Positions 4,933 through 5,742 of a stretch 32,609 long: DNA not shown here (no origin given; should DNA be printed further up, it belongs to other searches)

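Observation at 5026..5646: Self-contained GC-rich orphan gene cassette inserted beside efp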

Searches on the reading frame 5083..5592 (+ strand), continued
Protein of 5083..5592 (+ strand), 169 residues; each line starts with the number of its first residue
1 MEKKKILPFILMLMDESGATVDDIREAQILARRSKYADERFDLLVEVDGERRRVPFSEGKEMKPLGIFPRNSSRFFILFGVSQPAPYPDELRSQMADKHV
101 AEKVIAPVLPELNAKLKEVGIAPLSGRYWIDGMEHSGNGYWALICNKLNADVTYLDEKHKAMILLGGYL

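Call 38: fold_search(model_id=the predicted structure, library=pdb)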
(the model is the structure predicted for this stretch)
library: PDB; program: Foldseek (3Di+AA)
matches with E <= 10: 427; with E <= 0.001: 0
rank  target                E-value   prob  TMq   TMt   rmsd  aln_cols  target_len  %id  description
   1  8oks_B                3.1e-02  0.99  0.37  0.54   4.7       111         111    8  Crystal structure of Bdellovibrio bacteriovorus Bd2740 C-terminal domain (released 2023-10-25)
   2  4eps                  6.4e-02  0.82  0.27  0.11   3.8        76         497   16  Crystal structure of a fimbrial protein (BACOVA_04982) from Bacteroides ovatus ATCC 8483 at 1.85 A resolution (released 2012-06-13)
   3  8q4e_A                8.7e-02  0.98  0.33  0.41   2.6        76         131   13  Structure of Legionella pneumophila Lcl C-terminal domain (released 2023-12-27)
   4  6lqr_5G               8.7e-02  0.07  0.15  0.13  15.2       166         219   13  Cryo-EM structure of 90S small subunit preribosomes in transition states (State C) (released 2020-09-16)
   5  5b1r                  1.5e-01  0.89  0.37  0.51   4.6       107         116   14  Crystal structure of mouse CD72a CTLD (released 2016-10-19)
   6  8oks_A                2.0e-01  0.84  0.37  0.54   4.9       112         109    7  Crystal structure of Bdellovibrio bacteriovorus Bd2740 C-terminal domain (released 2023-10-25)
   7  1c3a_B                3.0e-01  0.41  0.33  0.42   7.8       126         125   10  CRYSTAL STRUCTURE OF FLAVOCETIN-A FROM THE HABU SNAKE VENOM, A NOVEL CYCLIC TETRAMER OF C-TYPE LECTIN-LIKE HETERODIMER (released 2000-03-06)
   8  6xfq_B                3.8e-01  0.54  0.36  0.46   6.8       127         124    9  Structure of a novel antithrombotic agent Agkisacucetin in complex with the platelet glycoprotein Ib receptor (released 2021-06-23)
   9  6inn_C                3.8e-01  0.47  0.32  0.11   5.9       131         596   10  Crystal structure of the CysR-CTLD3 fragment of human MR at acidic pH (pH 5.6) (released 2019-09-18)
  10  1umr_C                4.0e-01  0.41  0.34  0.43   6.0       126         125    8  Crystal structure of the platelet activator convulxin, a disulfide linked a4b4 cyclic tetramer from the venom of Crota (released 2003-11-21)
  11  1ukm_B                4.3e-01  0.44  0.33  0.43   7.5       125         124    7  Crystal structure of EMS16, an Antagonist of collagen receptor integrin alpha2beta1 (GPIa/IIa) (released 2003-11-04)
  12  6inn_A                4.3e-01  0.44  0.32  0.11   5.9       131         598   10  Crystal structure of the CysR-CTLD3 fragment of human MR at acidic pH (pH 5.6) (released 2019-09-18)
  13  6inn_B                4.5e-01  0.35  0.30  0.10   8.3       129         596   10  Crystal structure of the CysR-CTLD3 fragment of human MR at acidic pH (pH 5.6) (released 2019-09-18)
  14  3gpr_C                5.1e-01  0.41  0.34  0.41   6.4       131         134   11  Crystal structure of rhodocetin (released 2009-12-15)
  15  6inn_D                5.1e-01  0.33  0.30  0.10   8.3       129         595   10  Crystal structure of the CysR-CTLD3 fragment of human MR at acidic pH (pH 5.6) (released 2019-09-18)
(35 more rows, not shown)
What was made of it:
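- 5200..5589 (+): C-type-lectin-like (Lcl-CTD/DUF1566-like) domain, residues 40-169. Foldseek against PDB: 8oks (Bd2740 CTD), 8q4e (Lcl CTD), CD72 CTLD and snake-venom C-type lectins; prob 0.89-0.99 for 8oks_B, 8q4e and CD72, target-normalised TM 0.41-0.54 (call 38).
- Closest known: Bdellovibrio bacteriovorus Bd2740 C-terminal domain. Same: Best PDB structural match (E = 0.031, prob 0.99, target-normalised TM 0.54; call 38).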

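Call 48: find_related_loci(query=A4, collection=metagenome_contigs, flank=8000)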
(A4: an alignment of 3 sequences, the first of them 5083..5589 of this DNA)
Query A4 (169 aa) in metagenome_contigs; peptide patterns used: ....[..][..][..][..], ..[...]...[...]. (x = any residue, [..] = any of these).
600 stretches matched a pattern, but none encodes a relative of the query by tblastn (E <= 1e-3).

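Call 55: find_encoding_contigs(protein=P0003, flank=6000, max_places=2)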
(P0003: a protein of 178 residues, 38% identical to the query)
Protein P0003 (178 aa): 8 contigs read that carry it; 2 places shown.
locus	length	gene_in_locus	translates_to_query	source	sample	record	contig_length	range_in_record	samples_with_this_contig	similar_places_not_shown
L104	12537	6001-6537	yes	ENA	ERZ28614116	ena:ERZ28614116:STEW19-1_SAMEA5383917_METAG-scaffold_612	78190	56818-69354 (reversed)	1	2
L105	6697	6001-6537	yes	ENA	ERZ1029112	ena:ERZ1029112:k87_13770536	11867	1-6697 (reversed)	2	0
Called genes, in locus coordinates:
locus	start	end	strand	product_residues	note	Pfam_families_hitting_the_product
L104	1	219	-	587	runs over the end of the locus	PF00111:Fer2, PF13510:Fer2_4, PF10588:NADH-G_4Fe-4S_3, PF12838:Fer4_7 (weak), PF13187:Fer4_9 (weak), PF13237:Fer4_10 (weak), PF02906:Fe_hyd_lg_C, PF02256:Fe_hyd_SSU, +1 more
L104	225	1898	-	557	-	PF01257:2Fe-2S_thioredx (weak), PF01512:Complex1_51K, PF10531:SLBB (weak), PF10589:NADH_4Fe-4S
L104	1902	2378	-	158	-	PF01257:2Fe-2S_thioredx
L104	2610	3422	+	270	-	PF12710:HAD (weak)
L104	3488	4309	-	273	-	PF01435:Peptidase_M48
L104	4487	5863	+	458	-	-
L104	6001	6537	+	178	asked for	-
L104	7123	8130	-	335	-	PF09898:DUF2125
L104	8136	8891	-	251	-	PF01553:Acyltransferase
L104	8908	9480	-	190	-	PF02698:DUF218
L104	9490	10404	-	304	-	PF02687:FtsX (weak)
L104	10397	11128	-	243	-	PF00005:ABC_tran, PF13304:AAA_21 (faint)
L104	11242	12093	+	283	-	PF13717:Zn_ribbon_4, PF13719:Zn_ribbon_5 (weak)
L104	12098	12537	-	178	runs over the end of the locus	PF14512:TM1586_NiRdase (weak), PF00881:Nitroreductase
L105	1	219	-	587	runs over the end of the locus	PF00111:Fer2, PF13510:Fer2_4, PF10588:NADH-G_4Fe-4S_3, PF12838:Fer4_7 (weak), PF13187:Fer4_9 (weak), PF13237:Fer4_10 (weak), PF02906:Fe_hyd_lg_C, PF02256:Fe_hyd_SSU, +1 more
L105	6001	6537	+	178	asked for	-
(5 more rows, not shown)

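Call 56: find_encoding_contigs(protein=P0004, flank=6000, max_places=2)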
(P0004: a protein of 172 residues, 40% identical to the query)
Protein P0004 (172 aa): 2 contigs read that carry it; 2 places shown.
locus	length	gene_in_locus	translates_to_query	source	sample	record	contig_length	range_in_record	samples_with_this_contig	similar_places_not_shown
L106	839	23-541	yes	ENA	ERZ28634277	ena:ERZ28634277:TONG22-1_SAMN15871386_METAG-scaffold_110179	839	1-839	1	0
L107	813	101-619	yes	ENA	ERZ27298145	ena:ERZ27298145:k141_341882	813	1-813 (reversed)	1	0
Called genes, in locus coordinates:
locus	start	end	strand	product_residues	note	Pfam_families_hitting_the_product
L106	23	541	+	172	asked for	-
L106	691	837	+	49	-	?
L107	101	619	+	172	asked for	-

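Call 59: fold_search(model_id=the predicted structure, library=viral)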
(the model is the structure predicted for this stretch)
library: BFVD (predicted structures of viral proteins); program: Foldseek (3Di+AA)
matches with E <= 10: 491; with E <= 0.001: 0
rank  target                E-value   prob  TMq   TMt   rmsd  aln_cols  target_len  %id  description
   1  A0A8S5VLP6            4.8e-03  1.00  0.51  0.66   4.1       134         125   13  (no name in the UniProt tables at hand)
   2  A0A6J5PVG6            2.1e-02  1.00  0.40  0.55   3.6       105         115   12  DUF1566 domain-containing protein [uncultured Caudovirales phage]
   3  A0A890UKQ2            3.0e-02  0.91  0.36  0.42  19.4       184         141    6  (no name in the UniProt tables at hand)
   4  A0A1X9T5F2            4.7e-02  0.97  0.36  0.09   3.9        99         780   10  C-type lectin protein [Ranid herpesvirus 3]
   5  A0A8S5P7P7            6.3e-02  0.84  0.40  0.19   8.5       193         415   13  Uncharacterized protein [Podoviridae sp. ctU7u6]
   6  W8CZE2                1.3e-01  0.33  0.28  0.14  10.3       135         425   10  Putative virion structural protein [Erwinia phage PhiEaH1]
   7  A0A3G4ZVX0            1.3e-01  0.09  0.18  0.05  15.4       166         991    6  Soluble P-type ATPase [Edafosvirus sp.]
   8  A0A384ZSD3            2.2e-01  0.12  0.20  0.18  15.2       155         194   10  Uncharacterized protein [Vibrio phage YC]
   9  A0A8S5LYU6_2          2.8e-01  0.16  0.21  0.05   8.3        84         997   14  DUF1566 domain-containing protein [Siphoviridae sp. ctkcl3]
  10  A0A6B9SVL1            2.9e-01  0.12  0.13  0.17  15.4       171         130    9  Uncharacterized protein [Sphaerotilus phage vB_SnaP-R1]
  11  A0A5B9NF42            4.2e-01  0.06  0.18  0.24  15.4       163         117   10  Uncharacterized protein [Proteus phage Saba]
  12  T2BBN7                5.1e-01  0.06  0.16  0.04  16.9       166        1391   10  ORF1ab (Fragment) [Middle East respiratory syndrome-related coronavirus]
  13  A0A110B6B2            5.7e-01  0.12  0.14  0.23  14.5       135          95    7  (no name in the UniProt tables at hand)
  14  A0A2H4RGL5            6.5e-01  0.03  0.14  0.09  16.5       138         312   14  35k protein [Tobacco rattle virus]
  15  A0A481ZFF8            7.3e-01  0.05  0.16  0.15  16.7       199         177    8  Uncharacterized protein [Pithovirus LCPAC406]
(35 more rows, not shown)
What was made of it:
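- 5200..5589 (+): Foldseek against BFVD: a phage DUF1566 protein and C-type lectin proteins, target-normalised TM 0.55-0.66 for the two best hits (call 59).
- On DUF1566 / Lcl C-terminal domain (PF07603): Phage DUF1566 protein: prob 1.00, E = 0.021, target-normalised TM 0.55 (calls 38, 59).
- Closest known: Legionella pneumophila Lcl C-terminal domain. Same: A phage DUF1566 protein is also a top BFVD hit (call 59).
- Lectin-fold and DUF1566 top hits come from two independent libraries (calls 38, 59).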

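Call 65: search_protein_families(library=pfam, proteins=[P0002, P0004, P0005, P0007, P0008, P0014, P0018, P0024, P0030, P0032], max_evalue=5)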
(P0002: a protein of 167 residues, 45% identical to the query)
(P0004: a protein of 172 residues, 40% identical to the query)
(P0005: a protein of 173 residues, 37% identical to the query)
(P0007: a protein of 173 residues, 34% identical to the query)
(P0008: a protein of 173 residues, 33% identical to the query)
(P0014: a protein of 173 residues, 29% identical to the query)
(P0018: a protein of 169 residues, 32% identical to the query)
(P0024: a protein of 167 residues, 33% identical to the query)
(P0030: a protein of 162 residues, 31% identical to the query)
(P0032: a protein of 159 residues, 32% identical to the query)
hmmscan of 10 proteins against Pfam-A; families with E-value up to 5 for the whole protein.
P0002 (167 aa): 0 families

P0004 (172 aa): 2 families
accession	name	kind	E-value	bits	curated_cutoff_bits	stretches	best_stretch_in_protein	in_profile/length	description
PF22470.1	Histone_HNS_N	-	0.058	13.7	24.5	1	2-27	52-77/79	H-NS histone-like proteins, N-terminal domain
PF09184.16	PPP4R2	-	0.15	12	27.4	1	1-102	13-86/282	PPP4R2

P0005 (173 aa): 0 families

P0007 (173 aa): 3 families
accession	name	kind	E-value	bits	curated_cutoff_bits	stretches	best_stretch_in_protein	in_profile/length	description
PF04871.18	Uso1_p115_C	-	0.024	15.4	28.4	1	3-56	36-90/121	Uso1 / p115 like vesicle tethering protein, C terminal region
PF08783.17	DWNN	-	0.074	13.7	26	1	13-50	14-49/74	DWNN domain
PF01717.24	Meth_synt_2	-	0.076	12.7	21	1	9-55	16-62/324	Cobalamin-independent synthase, Catalytic domain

P0008 (173 aa): 0 families

P0014 (173 aa): 1 family
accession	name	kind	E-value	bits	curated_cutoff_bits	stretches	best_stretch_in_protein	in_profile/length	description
PF02609.21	Exonuc_VII_S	-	0.071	13.6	24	1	5-29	7-31/52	Exonuclease VII small subunit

P0018 (169 aa): 1 family
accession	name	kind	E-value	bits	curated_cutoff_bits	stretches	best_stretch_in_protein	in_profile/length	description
PF00687.26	Ribosomal_L1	-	0.031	14.3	32.2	1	34-79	81-131/198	Ribosomal protein L1p/L10e family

P0024 (167 aa): 1 family
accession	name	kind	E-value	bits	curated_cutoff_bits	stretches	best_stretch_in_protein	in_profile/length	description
PF16902.11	FokI_D3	-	0.11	12.8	29.2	1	84-113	34-62/69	FokI, D3 domain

P0030 (162 aa): 1 family
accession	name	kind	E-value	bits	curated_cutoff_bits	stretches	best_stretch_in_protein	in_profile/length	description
PF14084.11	DUF4264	-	0.08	13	27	1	90-112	9-31/52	Protein of unknown function (DUF4264)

P0032 (159 aa): 2 families
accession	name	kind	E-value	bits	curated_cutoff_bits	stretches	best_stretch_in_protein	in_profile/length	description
PF22470.1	Histone_HNS_N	-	0.032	14.6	24.5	1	3-28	52-77/79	H-NS histone-like proteins, N-terminal domain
PF01451.26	LMWPc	-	0.16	12.6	23.2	1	12-50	51-89/144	Low molecular weight phosphotyrosine protein phosphatase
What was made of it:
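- On DUF1566 / Lcl C-terminal domain (PF07603): No hit among 10 members at E <= 5 (call 65).
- Closest known: H-NS N-terminal domain. Same: A short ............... motif in the first about 28 residues resembles profile positions 52-77 (call 65).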

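Call 74: search_dna_similar(query=window:5083-5589:+, collection=phages, mode=protein, max_evalue=1, max_rows=10)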
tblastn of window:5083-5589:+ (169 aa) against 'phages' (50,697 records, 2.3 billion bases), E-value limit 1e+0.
No match.

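Call 75: search_dna_similar(query=window:5083-5589:+, collection=plasmids, mode=protein, max_evalue=1, max_rows=10)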
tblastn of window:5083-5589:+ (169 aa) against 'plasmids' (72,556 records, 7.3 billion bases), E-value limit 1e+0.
No match.
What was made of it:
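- Tried and rejected: No match (calls 74, 75).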

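Call 76: search_protein_families(library=padloc, proteins=[window:5083-5589:+, L001:2516-2905:+, L001:3175-3636:+, P0002, P0052], max_evalue=0.1)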
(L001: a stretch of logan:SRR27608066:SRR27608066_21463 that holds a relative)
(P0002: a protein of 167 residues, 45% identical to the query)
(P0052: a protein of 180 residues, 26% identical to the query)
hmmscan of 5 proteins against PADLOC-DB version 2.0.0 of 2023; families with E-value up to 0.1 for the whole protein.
window:5083-5589:+ (169 aa): 1 family
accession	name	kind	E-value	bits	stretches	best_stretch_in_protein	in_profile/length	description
PDLC00012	DruD1|DruD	-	5.9e-05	20.6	1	67-151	110-196/356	Unknown function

L001:2516-2905:+ (130 aa): 0 families

L001:3175-3636:+ (154 aa): 0 families

P0002 (167 aa): 0 families

P0052 (180 aa): 0 families

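Call 77: list_cluster_members(proteins=[P0002, P0003, P0005, P0006, P0007, P0008, P0045, P0067, P0091, P0100])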
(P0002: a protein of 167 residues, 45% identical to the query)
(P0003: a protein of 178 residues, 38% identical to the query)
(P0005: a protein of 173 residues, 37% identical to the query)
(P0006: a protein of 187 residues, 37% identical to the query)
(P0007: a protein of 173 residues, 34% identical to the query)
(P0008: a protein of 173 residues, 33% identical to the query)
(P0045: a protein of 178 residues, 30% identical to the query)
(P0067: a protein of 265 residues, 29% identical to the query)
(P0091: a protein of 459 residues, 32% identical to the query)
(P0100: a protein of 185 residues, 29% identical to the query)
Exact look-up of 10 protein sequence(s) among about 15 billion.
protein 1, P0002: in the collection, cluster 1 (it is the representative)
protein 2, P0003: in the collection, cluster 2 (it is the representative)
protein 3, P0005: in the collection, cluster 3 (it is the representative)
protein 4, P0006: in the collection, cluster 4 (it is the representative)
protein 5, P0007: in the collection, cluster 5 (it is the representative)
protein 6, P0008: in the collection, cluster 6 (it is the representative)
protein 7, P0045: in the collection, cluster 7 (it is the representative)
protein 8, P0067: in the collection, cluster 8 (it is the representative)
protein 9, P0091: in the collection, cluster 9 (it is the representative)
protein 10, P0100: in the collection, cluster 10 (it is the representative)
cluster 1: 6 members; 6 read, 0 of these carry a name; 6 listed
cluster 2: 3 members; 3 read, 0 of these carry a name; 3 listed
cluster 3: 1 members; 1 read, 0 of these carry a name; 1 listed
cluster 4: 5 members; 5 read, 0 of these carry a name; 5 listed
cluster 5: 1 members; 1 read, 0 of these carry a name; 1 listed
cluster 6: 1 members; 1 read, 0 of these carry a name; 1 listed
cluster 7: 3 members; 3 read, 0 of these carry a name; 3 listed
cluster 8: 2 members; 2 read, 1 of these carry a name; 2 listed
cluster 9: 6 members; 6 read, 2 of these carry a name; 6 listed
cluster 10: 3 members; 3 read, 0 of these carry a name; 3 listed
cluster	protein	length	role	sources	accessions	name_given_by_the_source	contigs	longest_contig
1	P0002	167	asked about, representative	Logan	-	-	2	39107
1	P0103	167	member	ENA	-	-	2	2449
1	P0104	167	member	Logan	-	-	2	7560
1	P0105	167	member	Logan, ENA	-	-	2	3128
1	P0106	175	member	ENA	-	-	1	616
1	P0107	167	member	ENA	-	-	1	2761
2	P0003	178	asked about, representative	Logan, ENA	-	-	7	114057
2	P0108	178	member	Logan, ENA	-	-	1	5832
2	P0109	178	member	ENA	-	-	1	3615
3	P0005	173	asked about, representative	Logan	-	-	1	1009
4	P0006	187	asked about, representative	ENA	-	-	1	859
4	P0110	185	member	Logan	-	-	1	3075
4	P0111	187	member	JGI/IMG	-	-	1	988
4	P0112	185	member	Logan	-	-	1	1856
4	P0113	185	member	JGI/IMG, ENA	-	-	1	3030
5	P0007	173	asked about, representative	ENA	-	-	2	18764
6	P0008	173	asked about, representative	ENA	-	-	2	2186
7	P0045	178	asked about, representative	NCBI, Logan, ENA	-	-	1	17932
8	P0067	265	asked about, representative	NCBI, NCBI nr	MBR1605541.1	MAG: hypothetical protein IJ660_05500, partial [Alphaproteobacteria bacterium] | hypothetical protein [Alphaproteobacteria bacterium]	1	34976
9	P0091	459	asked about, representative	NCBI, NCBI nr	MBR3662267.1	MAG: hypothetical protein IKN67_03180 [Alphaproteobacteria bacterium] | hypothetical protein [Alphaproteobacteria bacterium]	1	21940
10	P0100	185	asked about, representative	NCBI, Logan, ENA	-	-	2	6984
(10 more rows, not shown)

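Call 78: search_protein_families(library=padloc, alignment_id=A2, max_evalue=0.1)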
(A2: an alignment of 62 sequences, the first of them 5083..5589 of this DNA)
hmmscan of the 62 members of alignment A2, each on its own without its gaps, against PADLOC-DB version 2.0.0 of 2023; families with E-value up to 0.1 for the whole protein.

A. member 1, window:5083-5589:+ (169 aa): 1 family
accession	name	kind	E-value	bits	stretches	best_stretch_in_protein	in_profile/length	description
PDLC00012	DruD1|DruD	-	5.9e-05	20.6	1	67-151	110-196/356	Unknown function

B. families by the number of members that match (of 62 scanned): 11 families
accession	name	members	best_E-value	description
PDLC00012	DruD1|DruD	2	5.9e-05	Unknown function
PDLC03758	RT_UG20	1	0.0076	DRT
PDLC03027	MTase_I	1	0.01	Type I methyltransferase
PDLC01021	Csm5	1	0.019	Csm5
PDLC01873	CARF3--CARF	1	0.025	-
PDLC04045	PD-T4-6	1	0.029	-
PDLC01720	Csa3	1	0.03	Csa3_1_CAS-I-II-III-IV-V-VI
PDLC04314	PDC-M02B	1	0.032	-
PDLC04602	PDC-M37A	1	0.037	-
PDLC00592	JetD3|JetD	1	0.038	DUF2239; DUF2220 domain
PDLC04019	PD-Lambda-5_B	1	0.046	-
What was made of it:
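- On Druantia DruD (PADLOC PDLC00012): E = 5.9e-5 (20.6 bits), but in only 2 of 62 members (calls 76, 78).
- There is no family-wide defence signal (calls 76, 78).
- Tried and rejected: The match is confined to this species' alleles (calls 76, 78).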
